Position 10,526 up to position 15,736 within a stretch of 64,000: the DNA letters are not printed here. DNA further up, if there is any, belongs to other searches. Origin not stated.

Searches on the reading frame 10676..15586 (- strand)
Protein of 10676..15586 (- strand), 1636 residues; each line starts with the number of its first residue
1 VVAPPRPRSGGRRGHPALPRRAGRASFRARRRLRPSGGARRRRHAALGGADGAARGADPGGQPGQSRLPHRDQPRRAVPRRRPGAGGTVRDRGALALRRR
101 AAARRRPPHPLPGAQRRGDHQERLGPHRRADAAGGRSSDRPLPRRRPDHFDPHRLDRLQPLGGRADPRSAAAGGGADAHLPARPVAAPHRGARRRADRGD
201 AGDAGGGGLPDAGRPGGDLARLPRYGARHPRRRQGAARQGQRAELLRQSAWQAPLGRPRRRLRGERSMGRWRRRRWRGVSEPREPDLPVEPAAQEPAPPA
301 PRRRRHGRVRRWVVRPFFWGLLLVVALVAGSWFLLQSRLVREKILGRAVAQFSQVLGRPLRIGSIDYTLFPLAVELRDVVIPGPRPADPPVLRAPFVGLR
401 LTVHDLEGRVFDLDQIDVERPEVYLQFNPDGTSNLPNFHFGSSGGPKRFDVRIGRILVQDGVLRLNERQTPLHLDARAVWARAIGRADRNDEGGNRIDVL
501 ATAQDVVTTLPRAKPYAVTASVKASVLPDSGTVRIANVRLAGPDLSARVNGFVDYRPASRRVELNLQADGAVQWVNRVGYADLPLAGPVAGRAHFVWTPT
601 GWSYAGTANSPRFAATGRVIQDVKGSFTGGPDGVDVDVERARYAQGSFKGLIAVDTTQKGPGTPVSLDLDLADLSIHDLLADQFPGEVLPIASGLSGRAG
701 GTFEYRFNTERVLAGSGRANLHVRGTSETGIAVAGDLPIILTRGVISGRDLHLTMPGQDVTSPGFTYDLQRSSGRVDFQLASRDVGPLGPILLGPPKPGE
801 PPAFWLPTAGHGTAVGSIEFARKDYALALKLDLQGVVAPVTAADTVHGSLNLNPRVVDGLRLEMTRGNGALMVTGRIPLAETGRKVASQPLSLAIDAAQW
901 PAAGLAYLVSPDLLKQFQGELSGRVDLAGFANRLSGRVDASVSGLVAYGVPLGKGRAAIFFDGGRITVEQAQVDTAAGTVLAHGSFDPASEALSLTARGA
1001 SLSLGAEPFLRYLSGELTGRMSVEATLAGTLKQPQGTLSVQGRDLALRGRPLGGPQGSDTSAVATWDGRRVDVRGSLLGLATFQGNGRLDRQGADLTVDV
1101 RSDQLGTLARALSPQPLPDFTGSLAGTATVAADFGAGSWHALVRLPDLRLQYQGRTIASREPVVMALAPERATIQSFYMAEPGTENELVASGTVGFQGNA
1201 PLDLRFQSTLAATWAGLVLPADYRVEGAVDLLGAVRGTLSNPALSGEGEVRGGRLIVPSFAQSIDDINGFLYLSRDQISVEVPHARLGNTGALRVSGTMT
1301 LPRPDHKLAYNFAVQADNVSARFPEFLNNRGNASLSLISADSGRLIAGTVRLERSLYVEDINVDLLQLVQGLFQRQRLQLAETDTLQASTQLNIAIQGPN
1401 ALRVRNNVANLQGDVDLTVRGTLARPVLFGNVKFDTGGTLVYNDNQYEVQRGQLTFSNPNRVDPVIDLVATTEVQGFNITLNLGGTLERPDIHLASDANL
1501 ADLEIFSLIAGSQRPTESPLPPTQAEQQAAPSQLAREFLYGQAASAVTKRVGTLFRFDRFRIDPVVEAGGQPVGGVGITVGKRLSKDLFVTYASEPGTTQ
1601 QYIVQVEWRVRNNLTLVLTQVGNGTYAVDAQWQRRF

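Call 58: search_protein_families(library=pfam, proteins=[window:10676-15586:-], max_evalue=0.0001)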
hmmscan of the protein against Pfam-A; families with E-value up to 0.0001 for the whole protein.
window:10676-15586:- (1636 aa): 3 families
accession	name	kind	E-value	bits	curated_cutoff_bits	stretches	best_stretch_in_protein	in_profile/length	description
PF04357.19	TamB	-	1.7e-36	126.7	22.4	1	1286-1636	6-381/381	TamB, inner membrane protein subunit of TAM complex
PF05359.17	DUF748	-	1e-10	40.8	50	1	305-475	10-176/1037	Domain of Unknown Function (DUF748)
PF05170.20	AsmA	-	4.6e-06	26.2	29.8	0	320-437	14-129/607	AsmA family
